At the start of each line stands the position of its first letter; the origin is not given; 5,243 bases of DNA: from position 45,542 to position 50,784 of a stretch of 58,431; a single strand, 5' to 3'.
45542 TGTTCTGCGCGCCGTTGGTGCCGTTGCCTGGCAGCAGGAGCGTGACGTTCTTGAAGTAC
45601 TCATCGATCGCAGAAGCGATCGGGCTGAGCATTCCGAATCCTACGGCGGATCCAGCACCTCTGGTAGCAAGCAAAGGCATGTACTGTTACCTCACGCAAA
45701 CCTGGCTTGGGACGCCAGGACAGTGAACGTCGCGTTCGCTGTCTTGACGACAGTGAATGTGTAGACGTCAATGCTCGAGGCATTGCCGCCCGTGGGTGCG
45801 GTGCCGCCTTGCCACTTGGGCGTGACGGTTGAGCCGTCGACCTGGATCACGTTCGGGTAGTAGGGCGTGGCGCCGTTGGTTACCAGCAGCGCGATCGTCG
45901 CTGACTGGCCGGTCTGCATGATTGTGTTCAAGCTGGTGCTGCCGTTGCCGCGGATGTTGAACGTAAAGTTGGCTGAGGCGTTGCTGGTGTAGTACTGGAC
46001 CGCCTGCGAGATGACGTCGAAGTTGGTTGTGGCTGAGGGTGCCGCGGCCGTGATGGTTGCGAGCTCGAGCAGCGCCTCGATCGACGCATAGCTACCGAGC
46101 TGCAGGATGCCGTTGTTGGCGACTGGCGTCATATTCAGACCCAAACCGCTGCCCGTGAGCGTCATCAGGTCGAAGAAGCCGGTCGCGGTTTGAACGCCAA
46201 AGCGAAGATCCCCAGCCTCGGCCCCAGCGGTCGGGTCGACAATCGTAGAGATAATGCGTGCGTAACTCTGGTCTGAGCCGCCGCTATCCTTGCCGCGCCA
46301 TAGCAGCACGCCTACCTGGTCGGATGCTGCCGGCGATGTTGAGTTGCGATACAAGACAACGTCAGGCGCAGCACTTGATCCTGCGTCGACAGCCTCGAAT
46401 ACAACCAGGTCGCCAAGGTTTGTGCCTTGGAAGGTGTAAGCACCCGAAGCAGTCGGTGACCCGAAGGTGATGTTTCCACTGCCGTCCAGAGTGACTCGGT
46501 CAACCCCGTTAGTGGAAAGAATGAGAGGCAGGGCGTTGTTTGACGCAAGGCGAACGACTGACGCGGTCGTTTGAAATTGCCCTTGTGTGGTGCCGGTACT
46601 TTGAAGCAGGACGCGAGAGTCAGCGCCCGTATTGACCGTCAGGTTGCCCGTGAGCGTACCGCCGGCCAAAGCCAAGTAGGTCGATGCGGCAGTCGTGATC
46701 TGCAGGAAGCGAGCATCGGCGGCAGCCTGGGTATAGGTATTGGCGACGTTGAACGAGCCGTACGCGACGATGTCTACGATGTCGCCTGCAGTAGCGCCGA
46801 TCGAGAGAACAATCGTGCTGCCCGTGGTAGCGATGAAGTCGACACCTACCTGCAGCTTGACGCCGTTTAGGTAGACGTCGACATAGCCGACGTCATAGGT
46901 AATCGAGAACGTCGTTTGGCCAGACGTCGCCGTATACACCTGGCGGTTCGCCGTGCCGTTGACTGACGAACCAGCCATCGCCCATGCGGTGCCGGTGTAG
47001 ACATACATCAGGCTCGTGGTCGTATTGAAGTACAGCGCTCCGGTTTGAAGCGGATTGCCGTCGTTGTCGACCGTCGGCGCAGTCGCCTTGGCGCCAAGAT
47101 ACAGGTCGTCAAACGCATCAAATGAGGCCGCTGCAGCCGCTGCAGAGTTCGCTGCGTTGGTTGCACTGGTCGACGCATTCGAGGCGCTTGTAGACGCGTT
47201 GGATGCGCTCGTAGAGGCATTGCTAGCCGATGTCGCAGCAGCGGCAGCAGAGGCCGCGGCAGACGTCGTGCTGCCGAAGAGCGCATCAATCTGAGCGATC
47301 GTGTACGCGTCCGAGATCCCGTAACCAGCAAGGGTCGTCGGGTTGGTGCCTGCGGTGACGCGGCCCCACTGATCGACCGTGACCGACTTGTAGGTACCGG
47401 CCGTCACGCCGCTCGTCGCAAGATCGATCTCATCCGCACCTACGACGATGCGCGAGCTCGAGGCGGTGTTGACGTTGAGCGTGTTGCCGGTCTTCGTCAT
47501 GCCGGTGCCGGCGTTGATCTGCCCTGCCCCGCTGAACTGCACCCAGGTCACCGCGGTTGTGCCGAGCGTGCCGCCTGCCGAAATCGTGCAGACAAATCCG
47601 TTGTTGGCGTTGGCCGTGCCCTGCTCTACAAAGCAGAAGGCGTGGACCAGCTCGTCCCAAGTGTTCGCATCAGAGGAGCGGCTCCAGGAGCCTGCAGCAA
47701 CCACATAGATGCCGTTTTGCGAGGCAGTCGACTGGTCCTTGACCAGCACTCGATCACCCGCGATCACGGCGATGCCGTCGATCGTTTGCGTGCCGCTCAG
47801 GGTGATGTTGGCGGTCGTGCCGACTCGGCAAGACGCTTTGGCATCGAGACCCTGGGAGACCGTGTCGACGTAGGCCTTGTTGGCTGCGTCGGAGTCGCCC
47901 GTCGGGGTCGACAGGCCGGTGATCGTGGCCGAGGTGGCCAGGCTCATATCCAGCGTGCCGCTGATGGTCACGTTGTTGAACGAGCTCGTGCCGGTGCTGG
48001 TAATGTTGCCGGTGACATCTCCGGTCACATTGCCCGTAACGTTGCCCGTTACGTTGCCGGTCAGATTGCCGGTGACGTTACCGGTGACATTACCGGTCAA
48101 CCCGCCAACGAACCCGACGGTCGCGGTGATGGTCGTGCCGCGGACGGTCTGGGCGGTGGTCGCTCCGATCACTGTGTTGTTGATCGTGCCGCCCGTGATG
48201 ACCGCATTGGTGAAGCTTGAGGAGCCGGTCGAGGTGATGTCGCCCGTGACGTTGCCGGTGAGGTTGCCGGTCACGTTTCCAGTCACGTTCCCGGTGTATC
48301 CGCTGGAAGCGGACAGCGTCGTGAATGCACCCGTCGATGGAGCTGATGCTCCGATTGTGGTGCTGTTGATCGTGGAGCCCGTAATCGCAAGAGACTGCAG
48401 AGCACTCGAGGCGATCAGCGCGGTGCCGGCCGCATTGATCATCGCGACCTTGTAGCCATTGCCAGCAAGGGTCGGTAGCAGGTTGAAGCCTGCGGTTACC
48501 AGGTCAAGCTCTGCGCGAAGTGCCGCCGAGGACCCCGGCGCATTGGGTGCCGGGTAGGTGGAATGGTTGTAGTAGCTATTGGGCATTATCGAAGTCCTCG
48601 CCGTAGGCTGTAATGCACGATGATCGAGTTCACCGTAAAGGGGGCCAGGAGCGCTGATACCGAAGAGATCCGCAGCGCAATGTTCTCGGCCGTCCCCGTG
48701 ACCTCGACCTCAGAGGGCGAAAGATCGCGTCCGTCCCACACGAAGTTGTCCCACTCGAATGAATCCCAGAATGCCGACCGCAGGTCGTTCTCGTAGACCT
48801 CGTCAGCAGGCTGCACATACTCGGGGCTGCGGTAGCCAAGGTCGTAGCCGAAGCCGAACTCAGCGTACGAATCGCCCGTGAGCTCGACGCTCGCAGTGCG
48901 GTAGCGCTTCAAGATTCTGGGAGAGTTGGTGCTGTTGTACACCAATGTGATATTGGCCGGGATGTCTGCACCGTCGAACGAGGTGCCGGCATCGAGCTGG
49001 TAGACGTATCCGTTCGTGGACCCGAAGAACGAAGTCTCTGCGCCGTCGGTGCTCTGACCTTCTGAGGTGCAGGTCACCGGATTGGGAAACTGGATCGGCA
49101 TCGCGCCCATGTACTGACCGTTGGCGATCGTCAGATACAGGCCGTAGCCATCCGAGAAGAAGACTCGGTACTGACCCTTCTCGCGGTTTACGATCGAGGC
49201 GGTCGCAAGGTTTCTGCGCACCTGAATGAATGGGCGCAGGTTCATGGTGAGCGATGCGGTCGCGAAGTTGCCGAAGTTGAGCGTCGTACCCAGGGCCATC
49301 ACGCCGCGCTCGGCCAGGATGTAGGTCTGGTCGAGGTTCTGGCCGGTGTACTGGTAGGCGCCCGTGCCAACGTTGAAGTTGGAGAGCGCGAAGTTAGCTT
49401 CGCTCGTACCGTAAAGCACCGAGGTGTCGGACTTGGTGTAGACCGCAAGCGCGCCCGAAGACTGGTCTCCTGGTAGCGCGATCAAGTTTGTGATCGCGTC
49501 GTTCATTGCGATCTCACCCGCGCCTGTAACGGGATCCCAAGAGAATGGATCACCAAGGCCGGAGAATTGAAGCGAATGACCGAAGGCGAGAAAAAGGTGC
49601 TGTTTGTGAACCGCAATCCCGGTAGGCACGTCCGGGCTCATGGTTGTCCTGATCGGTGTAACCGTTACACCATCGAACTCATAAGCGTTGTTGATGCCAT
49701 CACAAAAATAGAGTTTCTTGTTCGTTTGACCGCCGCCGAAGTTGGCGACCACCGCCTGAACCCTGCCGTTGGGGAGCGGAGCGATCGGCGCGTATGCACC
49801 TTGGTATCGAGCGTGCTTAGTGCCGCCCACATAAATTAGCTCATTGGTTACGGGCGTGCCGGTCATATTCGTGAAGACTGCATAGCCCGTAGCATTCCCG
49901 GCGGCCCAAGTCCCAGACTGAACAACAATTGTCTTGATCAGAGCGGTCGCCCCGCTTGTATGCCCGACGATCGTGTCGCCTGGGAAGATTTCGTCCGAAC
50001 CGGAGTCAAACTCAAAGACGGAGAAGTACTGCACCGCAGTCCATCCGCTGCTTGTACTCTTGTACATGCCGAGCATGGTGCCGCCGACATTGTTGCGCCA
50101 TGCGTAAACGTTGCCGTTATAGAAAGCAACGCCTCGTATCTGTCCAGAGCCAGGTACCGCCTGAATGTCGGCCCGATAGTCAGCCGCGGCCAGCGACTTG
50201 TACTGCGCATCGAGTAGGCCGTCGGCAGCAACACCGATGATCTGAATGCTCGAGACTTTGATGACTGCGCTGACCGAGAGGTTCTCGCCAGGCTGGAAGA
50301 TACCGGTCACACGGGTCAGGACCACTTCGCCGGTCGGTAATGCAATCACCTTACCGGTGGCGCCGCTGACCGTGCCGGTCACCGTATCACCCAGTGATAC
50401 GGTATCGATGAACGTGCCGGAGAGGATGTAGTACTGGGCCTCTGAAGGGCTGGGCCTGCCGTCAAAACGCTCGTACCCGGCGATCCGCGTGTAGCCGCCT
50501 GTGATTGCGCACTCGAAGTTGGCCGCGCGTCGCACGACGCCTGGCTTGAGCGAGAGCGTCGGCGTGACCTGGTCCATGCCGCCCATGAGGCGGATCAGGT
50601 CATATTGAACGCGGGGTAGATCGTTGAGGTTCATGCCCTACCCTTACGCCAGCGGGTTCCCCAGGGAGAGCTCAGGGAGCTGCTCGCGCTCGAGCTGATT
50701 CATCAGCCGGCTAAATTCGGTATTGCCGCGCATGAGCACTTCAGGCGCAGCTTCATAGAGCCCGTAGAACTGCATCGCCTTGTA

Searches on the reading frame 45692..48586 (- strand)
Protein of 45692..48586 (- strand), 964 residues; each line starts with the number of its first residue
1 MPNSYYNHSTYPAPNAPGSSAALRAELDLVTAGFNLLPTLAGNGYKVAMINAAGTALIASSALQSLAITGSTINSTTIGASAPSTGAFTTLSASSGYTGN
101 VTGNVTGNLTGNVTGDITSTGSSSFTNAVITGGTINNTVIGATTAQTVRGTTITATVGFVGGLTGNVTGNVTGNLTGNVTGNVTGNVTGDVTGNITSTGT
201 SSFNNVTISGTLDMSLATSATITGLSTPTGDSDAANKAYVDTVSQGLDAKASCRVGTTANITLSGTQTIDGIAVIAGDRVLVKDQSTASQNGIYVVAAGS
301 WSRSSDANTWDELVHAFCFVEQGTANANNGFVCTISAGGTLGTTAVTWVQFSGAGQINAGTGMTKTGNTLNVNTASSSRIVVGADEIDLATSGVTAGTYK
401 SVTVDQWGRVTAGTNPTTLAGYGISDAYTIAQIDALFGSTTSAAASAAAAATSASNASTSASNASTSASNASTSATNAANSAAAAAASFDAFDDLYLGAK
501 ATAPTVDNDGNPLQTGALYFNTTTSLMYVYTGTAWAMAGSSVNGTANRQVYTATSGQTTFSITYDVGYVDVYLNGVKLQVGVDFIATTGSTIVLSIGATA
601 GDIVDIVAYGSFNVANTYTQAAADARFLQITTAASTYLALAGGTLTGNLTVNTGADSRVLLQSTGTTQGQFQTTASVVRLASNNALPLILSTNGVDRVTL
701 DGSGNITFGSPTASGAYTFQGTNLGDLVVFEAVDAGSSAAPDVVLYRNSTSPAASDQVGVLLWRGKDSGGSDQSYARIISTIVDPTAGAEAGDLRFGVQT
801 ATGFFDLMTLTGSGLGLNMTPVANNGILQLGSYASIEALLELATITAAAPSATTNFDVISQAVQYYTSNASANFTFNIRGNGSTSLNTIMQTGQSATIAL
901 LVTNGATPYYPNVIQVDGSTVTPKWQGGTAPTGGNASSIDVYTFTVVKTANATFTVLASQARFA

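Call 9: search_protein_families(library=phrogs, proteins=[window:45692-48586:-], max_evalue=0.001)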
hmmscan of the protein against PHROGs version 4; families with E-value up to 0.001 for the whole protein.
window:45692-48586:- (964 aa): 13 families
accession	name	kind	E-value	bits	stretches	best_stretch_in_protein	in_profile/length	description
phrog_27782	-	unknown function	3.7e-43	149.1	1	217-471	132-387/644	-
phrog_16867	-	unknown function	4.4e-33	115.7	2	248-361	73-187/631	-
phrog_38058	-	tail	8.2e-32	111.3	1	138-715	141-696/708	tail fiber protein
phrog_2647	-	head and packaging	9.3e-32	111.4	1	211-392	76-263/336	head decoration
phrog_24595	-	head and packaging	5.2e-30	106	1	225-376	30-190/325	virion structural protein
phrog_5906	-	unknown function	7.4e-28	98.8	1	831-963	61-195/197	-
phrog_30390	-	unknown function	3.8e-24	86.1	1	265-443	545-735/766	-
phrog_17264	-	unknown function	2.7e-22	80.1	1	254-453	2-146/147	-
phrog_11518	-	tail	6.7e-20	71.9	1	246-648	162-547/812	tail fiber protein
phrog_14570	-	unknown function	1.3e-17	64.7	1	235-347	150-268/540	-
phrog_2824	-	head and packaging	5.5e-17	62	1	206-395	894-1082/1151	virion structural protein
phrog_35823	-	unknown function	6.5e-17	61.9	1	423-552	173-309/1152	-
phrog_5181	-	unknown function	1.5e-12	47.6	1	385-707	181-461/763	-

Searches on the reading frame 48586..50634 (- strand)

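Call 9: search_protein_families(library=phrogs, proteins=[window:48586-50634:-], max_evalue=0.001)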
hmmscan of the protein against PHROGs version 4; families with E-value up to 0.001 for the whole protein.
window:48586-50634:- (682 aa): 1 family
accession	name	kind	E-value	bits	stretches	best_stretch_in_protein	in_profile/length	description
phrog_358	-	unknown function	9.2e-06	24.1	0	77-127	468-518/2056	-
